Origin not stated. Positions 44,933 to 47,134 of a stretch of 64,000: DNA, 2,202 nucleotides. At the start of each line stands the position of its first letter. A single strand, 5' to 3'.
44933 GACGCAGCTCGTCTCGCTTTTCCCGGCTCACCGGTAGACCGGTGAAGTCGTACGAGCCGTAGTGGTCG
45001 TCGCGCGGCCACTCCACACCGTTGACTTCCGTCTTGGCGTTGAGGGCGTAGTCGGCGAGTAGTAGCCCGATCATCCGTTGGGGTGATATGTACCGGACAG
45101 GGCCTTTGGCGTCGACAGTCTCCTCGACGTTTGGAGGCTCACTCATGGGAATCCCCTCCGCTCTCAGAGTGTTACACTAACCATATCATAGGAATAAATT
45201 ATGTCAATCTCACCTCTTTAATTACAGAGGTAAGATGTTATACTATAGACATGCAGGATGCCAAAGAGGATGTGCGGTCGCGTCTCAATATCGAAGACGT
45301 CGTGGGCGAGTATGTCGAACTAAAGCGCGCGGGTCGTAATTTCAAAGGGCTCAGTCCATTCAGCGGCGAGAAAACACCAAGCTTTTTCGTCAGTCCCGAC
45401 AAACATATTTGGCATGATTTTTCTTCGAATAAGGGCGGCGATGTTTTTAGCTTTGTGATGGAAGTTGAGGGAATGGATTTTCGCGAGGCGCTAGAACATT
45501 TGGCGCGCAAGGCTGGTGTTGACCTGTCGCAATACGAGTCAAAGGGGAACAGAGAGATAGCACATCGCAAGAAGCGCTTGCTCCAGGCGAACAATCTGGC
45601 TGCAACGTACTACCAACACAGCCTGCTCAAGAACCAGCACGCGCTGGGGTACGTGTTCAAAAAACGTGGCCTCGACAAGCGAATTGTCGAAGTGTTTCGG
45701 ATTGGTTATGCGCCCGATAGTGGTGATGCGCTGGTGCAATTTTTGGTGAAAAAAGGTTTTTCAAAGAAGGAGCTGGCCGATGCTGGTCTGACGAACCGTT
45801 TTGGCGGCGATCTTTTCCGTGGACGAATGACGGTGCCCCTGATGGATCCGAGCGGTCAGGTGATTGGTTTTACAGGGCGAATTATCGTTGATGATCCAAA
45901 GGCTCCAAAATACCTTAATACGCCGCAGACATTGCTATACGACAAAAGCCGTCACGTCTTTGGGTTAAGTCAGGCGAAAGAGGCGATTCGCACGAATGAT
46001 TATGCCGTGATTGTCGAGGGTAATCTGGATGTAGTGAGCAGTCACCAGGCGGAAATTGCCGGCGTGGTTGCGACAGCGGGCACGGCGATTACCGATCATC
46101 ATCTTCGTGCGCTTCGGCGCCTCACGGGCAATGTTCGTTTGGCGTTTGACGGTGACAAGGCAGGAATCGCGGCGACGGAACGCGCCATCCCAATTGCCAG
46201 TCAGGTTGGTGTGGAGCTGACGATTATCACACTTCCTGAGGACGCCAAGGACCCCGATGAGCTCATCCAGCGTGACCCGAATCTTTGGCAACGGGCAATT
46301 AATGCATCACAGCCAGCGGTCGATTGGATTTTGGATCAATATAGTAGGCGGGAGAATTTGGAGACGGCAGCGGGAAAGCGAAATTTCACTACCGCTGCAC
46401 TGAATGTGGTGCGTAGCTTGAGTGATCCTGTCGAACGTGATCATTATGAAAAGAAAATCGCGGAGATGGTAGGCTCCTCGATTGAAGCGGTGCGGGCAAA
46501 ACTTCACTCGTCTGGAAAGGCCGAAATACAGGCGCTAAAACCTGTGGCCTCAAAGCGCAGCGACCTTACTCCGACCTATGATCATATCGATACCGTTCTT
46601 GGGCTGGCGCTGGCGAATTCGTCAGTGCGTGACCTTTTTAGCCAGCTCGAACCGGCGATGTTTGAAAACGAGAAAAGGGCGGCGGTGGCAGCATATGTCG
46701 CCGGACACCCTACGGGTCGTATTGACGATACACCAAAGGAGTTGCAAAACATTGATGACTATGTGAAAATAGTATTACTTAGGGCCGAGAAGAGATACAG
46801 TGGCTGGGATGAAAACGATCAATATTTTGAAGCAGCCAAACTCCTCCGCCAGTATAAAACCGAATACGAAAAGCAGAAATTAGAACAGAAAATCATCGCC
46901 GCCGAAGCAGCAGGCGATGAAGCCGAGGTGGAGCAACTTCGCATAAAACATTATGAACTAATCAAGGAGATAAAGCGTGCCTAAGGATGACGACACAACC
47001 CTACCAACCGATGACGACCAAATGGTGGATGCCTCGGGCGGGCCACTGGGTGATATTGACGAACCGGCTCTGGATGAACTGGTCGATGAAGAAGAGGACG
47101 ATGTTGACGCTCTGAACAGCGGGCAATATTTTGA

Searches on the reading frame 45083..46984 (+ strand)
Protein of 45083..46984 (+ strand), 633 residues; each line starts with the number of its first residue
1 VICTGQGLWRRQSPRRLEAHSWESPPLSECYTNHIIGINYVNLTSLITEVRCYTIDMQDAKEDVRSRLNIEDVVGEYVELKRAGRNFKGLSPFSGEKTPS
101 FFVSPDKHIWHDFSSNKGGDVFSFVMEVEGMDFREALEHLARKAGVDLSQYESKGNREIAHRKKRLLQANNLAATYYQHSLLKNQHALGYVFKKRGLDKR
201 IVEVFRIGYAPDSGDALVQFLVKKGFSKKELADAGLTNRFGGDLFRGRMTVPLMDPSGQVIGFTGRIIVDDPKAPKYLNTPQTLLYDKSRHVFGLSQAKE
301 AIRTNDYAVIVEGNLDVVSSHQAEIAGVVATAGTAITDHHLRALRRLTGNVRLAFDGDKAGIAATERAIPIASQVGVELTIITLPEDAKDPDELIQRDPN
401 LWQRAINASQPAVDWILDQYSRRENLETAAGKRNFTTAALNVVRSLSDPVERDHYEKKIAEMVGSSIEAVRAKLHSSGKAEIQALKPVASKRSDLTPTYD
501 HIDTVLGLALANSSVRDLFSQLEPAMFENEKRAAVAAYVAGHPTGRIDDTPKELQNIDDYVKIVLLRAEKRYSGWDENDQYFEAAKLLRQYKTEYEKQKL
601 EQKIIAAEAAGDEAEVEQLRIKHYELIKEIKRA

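Call 93: search_protein_families(library=pfam, proteins=[window:45083-46984:+], max_evalue=0.00001)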
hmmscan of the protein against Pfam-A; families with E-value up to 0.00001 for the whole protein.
window:45083-46984:+ (633 aa): 6 families
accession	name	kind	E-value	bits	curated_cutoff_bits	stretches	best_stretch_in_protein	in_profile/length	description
PF08275.17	DNAG_N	-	8.3e-30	103.9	26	1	176-299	1-128/128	DNA primase catalytic core, N-terminal domain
PF01807.25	Zn_ribbon_DnaG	-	2e-28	98.5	24.9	1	60-150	5-95/98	CHC2 zinc finger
PF13155.12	Toprim_2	-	4.3e-20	72.3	22.1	1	309-395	1-88/88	Toprim-like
PF13662.12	Toprim_4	-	4.6e-14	52.8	25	1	307-381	2-83/85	Toprim domain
PF10410.14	DnaB_bind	-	2.2e-11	44.3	20.6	1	414-465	2-53/56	DnaB-helicase binding domain of primase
PF01751.28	Toprim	-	2.9e-08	34.2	23.1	1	309-374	3-86/96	Toprim domain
